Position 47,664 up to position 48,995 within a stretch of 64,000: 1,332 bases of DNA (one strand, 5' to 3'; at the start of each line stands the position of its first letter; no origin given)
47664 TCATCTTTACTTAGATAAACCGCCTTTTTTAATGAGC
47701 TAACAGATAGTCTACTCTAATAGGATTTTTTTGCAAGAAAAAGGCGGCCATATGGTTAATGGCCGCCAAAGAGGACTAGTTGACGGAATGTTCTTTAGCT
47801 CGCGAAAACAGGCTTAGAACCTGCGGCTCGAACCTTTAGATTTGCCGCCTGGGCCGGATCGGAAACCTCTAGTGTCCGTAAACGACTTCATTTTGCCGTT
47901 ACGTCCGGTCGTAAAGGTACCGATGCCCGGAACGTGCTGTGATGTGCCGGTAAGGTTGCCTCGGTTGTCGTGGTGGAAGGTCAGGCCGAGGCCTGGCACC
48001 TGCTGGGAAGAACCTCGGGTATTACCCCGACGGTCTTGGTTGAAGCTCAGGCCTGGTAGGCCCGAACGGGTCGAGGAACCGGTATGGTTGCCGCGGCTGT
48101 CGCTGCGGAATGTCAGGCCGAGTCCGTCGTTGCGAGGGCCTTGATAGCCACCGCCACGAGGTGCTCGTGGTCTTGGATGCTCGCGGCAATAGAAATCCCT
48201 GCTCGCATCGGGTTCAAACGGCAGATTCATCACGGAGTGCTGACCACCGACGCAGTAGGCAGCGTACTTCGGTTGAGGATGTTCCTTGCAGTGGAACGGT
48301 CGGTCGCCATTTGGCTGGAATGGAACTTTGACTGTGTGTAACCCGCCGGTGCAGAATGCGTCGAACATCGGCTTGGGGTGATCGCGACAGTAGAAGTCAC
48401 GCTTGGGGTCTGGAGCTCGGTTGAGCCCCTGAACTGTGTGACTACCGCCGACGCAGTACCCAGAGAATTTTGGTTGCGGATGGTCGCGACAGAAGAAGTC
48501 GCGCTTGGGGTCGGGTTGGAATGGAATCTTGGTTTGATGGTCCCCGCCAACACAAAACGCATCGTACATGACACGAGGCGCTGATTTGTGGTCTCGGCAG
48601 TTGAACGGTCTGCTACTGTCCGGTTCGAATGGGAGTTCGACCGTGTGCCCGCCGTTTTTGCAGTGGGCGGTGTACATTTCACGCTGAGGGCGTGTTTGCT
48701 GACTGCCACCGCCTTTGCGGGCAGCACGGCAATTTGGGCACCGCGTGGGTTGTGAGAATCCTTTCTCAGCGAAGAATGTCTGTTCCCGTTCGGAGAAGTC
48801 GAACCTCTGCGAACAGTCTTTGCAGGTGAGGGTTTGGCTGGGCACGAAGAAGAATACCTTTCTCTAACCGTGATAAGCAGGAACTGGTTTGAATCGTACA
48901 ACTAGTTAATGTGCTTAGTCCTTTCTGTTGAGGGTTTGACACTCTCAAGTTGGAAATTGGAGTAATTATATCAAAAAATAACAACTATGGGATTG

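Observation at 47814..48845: Unusual protein: zinc ribbon + five tandem Cys/His mini-repeats + RGG-like Gly-rich repeat tail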

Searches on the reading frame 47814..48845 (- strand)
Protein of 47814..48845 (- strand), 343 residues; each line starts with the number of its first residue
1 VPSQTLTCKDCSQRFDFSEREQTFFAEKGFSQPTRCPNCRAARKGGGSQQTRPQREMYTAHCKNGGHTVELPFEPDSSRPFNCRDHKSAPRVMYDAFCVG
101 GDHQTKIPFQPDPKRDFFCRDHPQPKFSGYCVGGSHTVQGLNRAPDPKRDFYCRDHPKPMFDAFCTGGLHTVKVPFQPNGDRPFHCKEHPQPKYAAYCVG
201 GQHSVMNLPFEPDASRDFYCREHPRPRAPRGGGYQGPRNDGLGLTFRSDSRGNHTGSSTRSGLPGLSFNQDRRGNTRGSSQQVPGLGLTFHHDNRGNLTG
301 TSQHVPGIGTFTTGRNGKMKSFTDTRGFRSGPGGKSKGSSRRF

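Call 3: search_protein_families(library=pfam, proteins=[window:47814-48845:-], max_evalue=1)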
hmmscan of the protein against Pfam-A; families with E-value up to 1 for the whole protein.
window:47814-48845:- (343 aa): 3 families
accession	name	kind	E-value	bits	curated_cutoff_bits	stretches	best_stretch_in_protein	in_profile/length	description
PF23477.1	zf_Tbcl_2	-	6e-22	77.5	27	4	55-85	1-31/37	Probable treble clef zinc finger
PF13451.12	zf_Tbcl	-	7.7e-14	51.8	24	1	5-44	4-44/48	Probable treble clef domain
PF09723.15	Zn_ribbon_8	-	0.52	10.8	34.4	1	1-41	1-34/41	Zinc ribbon domain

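Call 4: search_protein_families(library=ncbifam, proteins=[window:47814-48845:-], max_evalue=1)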
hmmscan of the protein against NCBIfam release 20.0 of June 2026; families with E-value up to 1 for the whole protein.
window:47814-48845:- (343 aa): 2 families
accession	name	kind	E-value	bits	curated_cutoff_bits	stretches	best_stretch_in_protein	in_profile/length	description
TIGR04272.1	cxxc_cxxc_Mbark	domain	4.3e-23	80.8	36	4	91-121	1-31/37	CxxC-x17-CxxC domain-containing protein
TIGR04104.1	cxxc_20_cxxc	subfamily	0.0053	17.1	45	1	7-42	2-34/93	TIGR04104 family putative zinc finger protein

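Call 6: find_homologous_proteins(query=window:47814-48845:-)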
Query window:47814-48845:- (343 aa): 4 proteins with E <= 0.001 among 1836 candidates.
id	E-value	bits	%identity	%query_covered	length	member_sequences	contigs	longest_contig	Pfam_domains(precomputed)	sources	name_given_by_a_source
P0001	4.5e-208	709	86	100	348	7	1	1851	PF13451.13,PF23477.2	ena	-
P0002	1.3e-172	592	71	100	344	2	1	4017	PF13451.13,PF23477.2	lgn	-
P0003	1.1e-170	586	72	100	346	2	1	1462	PF13451.13,PF23477.2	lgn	-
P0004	2.3e-9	55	50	20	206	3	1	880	PF13451.13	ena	-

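Call 10: find_encoding_contigs(protein=P0002, flank=10000)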
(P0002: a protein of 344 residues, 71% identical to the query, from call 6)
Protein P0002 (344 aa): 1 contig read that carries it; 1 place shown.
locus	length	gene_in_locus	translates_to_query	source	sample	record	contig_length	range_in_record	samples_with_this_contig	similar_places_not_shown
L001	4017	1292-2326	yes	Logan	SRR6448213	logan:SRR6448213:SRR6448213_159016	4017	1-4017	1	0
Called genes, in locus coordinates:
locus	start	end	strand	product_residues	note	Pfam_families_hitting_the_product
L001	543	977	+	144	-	-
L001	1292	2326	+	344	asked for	PF13451:zf_Tbcl, PF23477:zf_Tbcl_2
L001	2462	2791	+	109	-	-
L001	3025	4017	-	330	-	?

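Call 14: find_related_loci(query=A2, collection=genome_contigs, flank=10000)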
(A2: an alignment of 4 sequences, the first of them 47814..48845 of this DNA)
Query A2 (343 aa) in genome_contigs; peptide patterns used: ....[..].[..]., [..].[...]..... (x = any residue, [..] = any of these).
189 stretches matched a pattern; 83 encode a relative of the query (tblastn E <= 1e-3); the best 80 are kept; 79 distinct loci.
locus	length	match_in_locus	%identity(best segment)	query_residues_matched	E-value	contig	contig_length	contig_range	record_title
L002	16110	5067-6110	84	1-343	0e+0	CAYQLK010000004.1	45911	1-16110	MAG TPA_asm: uncultured Gammaproteobacteria bacterium isolate SRP286056_co1_654 genome assembly, contig: NODE_788_length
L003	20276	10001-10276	51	4-188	5e-21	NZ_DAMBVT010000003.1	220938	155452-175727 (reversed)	MAG: Caproiciproducens sp. isolate CTOTU49362 NODE_14_length_220938_cov_3.832368, whole genome shotgun sequence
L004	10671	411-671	55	4-188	7e-21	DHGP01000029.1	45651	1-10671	MAG TPA_asm: Firmicutes bacterium UBA4795 UBA4795_contig_4277, whole genome shotgun sequence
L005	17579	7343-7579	54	4-188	5e-20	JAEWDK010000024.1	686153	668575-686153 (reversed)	MAG: Bacillota bacterium isolate OH_PBB_95 k127_80294, whole genome shotgun sequence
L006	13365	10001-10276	49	4-188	2e-19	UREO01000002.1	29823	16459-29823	uncultured Ruminococcaceae bacterium isolate UMGS926 genome assembly, contig: NODE_17_length_29823_cov_13.972655, whole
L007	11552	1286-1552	49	4-188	1e-19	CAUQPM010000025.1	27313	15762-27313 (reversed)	MAG TPA_asm: uncultured Oscillospiraceae bacterium isolate ERR9968766_bin.1_MetaWRAP_v1.3_MAG genome assembly, contig: E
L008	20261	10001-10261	54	4-85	2e-19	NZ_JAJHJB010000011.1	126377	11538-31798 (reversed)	Pelosinus baikalensis strain Bkl1 NODE_11_length_126377_cov_62.466308, whole genome shotgun sequence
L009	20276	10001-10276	49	4-188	2e-19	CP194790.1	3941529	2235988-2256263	Caproiciproducens sp. R1 chromosome, complete genome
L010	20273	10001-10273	48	4-97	3e-19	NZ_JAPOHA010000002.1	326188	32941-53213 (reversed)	Caproiciproducens galactitolivorans strain YR-4 Scaffold2, whole genome shotgun sequence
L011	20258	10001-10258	52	4-85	4e-19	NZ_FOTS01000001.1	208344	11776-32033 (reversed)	Pelosinus propionicus DSM 13327, whole genome shotgun sequence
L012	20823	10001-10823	51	4-98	4e-19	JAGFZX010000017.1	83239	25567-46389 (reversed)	MAG: Bacillota bacterium isolate CTSoil_075 scaffold_20, whole genome shotgun sequence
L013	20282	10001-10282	50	4-91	1e-18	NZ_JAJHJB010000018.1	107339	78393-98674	Pelosinus baikalensis strain Bkl1 NODE_18_length_107339_cov_61.284106, whole genome shotgun sequence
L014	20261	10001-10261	53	6-85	1e-18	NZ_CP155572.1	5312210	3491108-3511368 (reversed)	Sporomusa malonica strain DSM 5090 chromosome, complete genome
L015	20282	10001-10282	50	4-91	1e-18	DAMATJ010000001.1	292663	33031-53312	MAG TPA_asm: Pelosinus fermentans isolate CTOTU48474 NODE_10_length_292663_cov_14.963654, whole genome shotgun sequence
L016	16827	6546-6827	46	4-99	1e-18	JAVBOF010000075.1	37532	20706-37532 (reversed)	MAG: Eubacteriales bacterium isolate EPI_MAG_00101 c_000008450803, whole genome shotgun sequence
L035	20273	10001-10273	50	4-89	1e-17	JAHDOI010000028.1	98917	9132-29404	MAG: Selenomonadales bacterium isolate SL1-B47 k141_166986, whole genome shotgun sequence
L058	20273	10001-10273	47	4-85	2e-16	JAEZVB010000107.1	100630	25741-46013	MAG: Bacillota bacterium isolate OH_PFB_106 k127_1458509, whole genome shotgun sequence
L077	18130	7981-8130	68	1-50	5e-16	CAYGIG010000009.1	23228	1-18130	MAG TPA_asm: uncultured Gammaproteobacteria bacterium isolate ERP113451_co3_276 genome assembly, contig: NODE_1581_lengt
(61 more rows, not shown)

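Call 27: search_protein_representatives(protein=window:47814-48845:-)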
Query: 343 residues. Proteins with E-value up to 0.001 (for the whole library): 2246; up to 1e-10: 131; up to 1e-30: 1. The best 150 are listed.
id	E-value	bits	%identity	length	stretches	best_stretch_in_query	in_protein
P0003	3.6e-171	585.8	75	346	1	1-342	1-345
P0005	3.1e-24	102.3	62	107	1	234-343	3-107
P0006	1.4e-23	100.1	39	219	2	5-121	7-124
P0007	1.4e-22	96.9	44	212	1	1-122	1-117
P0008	3.4e-22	95.5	40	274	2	4-155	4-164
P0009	1.6e-20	90.1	49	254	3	6-46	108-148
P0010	1.6e-20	90.0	37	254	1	4-189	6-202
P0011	1.3e-19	87.1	46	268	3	6-44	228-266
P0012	3.7e-18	82.3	37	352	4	2-48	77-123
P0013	6.0e-18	81.6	38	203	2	4-119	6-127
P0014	4.6e-17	78.7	43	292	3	4-45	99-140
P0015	2.2e-16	76.4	45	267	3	4-45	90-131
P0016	5.1e-16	75.2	55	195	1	3-85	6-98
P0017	6.0e-16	75.0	44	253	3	4-48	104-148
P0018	6.5e-16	74.9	53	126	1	3-87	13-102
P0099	3.2e-11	59.4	48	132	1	1-103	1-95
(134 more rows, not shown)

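Call 34: search_solved_structures(query=window:47814-48845:-, max_evalue=10, show_alignments=3)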
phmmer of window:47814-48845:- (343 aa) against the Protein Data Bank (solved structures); distinct sequences matched with E-value up to 10: 1.
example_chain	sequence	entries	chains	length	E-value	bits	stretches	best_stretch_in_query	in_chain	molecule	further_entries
7q97_A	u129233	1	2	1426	0.26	13.6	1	259-330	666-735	Rhs family protein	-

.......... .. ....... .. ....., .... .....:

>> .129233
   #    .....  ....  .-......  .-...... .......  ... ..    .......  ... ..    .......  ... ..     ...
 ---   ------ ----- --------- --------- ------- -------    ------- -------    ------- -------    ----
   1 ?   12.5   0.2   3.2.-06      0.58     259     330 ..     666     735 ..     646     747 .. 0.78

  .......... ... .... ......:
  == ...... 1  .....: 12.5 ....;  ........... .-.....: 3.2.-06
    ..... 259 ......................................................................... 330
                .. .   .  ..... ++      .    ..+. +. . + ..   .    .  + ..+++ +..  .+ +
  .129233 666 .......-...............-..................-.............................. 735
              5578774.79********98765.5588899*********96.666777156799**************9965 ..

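Call 35: search_protein_families(library=pfam, proteins=[P0005], max_evalue=10)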
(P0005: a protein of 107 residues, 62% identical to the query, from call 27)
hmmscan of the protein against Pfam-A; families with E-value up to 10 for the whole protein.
P0005 (107 aa): 0 families

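Call 36: search_protein_families(library=ncbifam, proteins=[P0005], max_evalue=10)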
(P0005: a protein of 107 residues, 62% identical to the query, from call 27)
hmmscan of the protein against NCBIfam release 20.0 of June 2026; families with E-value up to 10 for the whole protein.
P0005 (107 aa): 0 families

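Call 45: search_protein_families(library=phrogs, proteins=[window:47814-48845:-], max_evalue=0.1)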
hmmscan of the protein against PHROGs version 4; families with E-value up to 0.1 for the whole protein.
window:47814-48845:- (343 aa): 0 families

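Call 46: search_protein_families(library=padloc, proteins=[window:47814-48845:-], max_evalue=0.1)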
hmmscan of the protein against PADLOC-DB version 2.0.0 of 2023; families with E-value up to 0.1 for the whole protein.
window:47814-48845:- (343 aa): 0 families

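Call 47: predict_structure(alignment_id=A2)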
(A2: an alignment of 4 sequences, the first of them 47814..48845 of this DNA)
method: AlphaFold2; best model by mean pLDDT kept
length: 343 residues; sequences in the alignment: 4
mean_pLDDT: 68.0   pTM: 0.26
mean pLDDT of the five models: 68.0, 62.5, 41.4, 38.3, 37.7
residues with pLDDT >= 90: 0; 70-90: 191; 50-70: 107; < 50: 45
segments of 3 or more residues with pLDDT < 50: 44-55, 88-90, 228-244, 332-343
pLDDT, mean of each block of 10 residues (from residue 1): 79 83 77 79 44 52 63 56 53 71 72 68 70 82 74 81 82 79 77 76 74 72 60 28 51 63 67 73 76 81 79 77 67 39 28
secondary structure, 60 per line:
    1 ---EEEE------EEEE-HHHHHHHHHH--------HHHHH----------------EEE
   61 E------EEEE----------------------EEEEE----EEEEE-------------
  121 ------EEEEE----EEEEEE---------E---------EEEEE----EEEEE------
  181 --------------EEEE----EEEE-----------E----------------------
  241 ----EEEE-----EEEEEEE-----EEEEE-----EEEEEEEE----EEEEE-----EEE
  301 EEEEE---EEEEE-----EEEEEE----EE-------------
elements in order: E4-7 E14-17 H19-28 H37-41 E58-61 E68-71 E94-98 E103-107 E127-131 E136-141 E161-165 E170-174 E195-198 E203-206 E245-248 E254-260 E266-270 E276-283 E288-292 E298-305 E309-313 E319-324

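Call 49: fold_search(model_id=the predicted structure, library=pdb)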
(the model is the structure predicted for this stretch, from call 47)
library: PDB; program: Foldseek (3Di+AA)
matches with E <= 10: 539; with E <= 0.001: 0
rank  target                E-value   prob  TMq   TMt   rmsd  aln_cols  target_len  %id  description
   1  2oy7                  2.3e-02  0.98  0.14  0.15   8.2        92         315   10  The crystal structure of OspA mutant (released 2008-03-04)
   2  2fkg                  3.5e-02  0.97  0.14  0.15   7.9        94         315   10  The Crystal Structure of Engineered OspA (released 2006-11-21)
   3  7q97_A                3.9e-02  0.60  0.08  0.03  13.6       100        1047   18  Structure of the bacterial type VI secretion system effector RhsA. (released 2021-12-22)
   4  6kk9_B                4.8e-02  0.96  0.13  0.21   9.0        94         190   10  A Crystal structure of OspA mutant (released 2020-07-29)
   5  9jsa_A                5.6e-02  0.91  0.14  0.14   8.4        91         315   11  CatPSAM-H8 (released 2025-10-01)
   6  2hkd                  6.3e-02  0.96  0.15  0.16   7.7        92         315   10  The crystal structure of engineered OSPA (released 2006-11-21)
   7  5e9u_D                6.6e-02  0.63  0.10  0.08  12.8       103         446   14  Crystal structure of GtfA/B complex bound to UDP and GlcNAc (released 2016-03-02)
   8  6kk9_C                7.4e-02  0.95  0.13  0.22   9.0        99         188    9  A Crystal structure of OspA mutant (released 2020-07-29)
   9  2oy8                  1.0e-01  0.93  0.15  0.16   7.7        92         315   10  The crystal structure of OspA mutant (released 2008-03-04)
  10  5ys7                  1.0e-01  0.80  0.12  0.13   9.0       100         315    9  Crystal structure of an OspA mutant (released 2018-11-14)
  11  5z1o_A                1.1e-01  0.80  0.12  0.13   9.2       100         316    9  Crystal structure of an OspA mutant (released 2019-01-02)
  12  1zxu                  1.2e-01  0.99  0.17  0.33   6.1       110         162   12  X-ray structure of protein from arabidopsis thaliana AT5G01750 (released 2005-06-21)
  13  2fkj_A                1.2e-01  0.89  0.14  0.14   8.1        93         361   10  The crystal structure of engineered OspA (released 2006-11-21)
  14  3ec5                  1.2e-01  0.82  0.13  0.13   9.6        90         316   10  The crystal structure of Thioflavin-T (ThT) binding OspA mutant (released 2009-02-03)
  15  6oyc_A                1.2e-01  0.82  0.14  0.10   8.5        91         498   15  Glycosylation Associate Protein (Gap123) complex from Streptococcus agalactiae (released 2020-05-20)
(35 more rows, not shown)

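Call 56: search_dna_similar(query=window:47814-48845:-, collection=plasmids, mode=protein, max_rows=15)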
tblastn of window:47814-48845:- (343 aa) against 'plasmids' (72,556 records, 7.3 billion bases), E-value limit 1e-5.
Records with a match: 3; places in all: 3; records where one place covers at least 80% of the query: 0.
Best place of each record, by identity: <60% 3.
By first word of the organism name: Subdoligranulum 2; Pusillibacter 1.
By predicted mobility (MOB-suite, as given by PLSDB): non-mobilizable 2; conjugative 1.
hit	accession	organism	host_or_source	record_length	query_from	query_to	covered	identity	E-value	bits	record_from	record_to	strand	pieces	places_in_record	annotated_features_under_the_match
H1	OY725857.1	Subdoligranulum variabile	-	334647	4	85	24%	45.8%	1e-13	79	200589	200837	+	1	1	none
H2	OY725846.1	Subdoligranulum variabile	-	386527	4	85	24%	45.8%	5e-11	72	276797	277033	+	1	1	none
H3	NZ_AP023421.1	Pusillibacter faecalis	Homo sapiens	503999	4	85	24%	45.8%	2e-10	70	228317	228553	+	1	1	zinc-ribbon domain containing protein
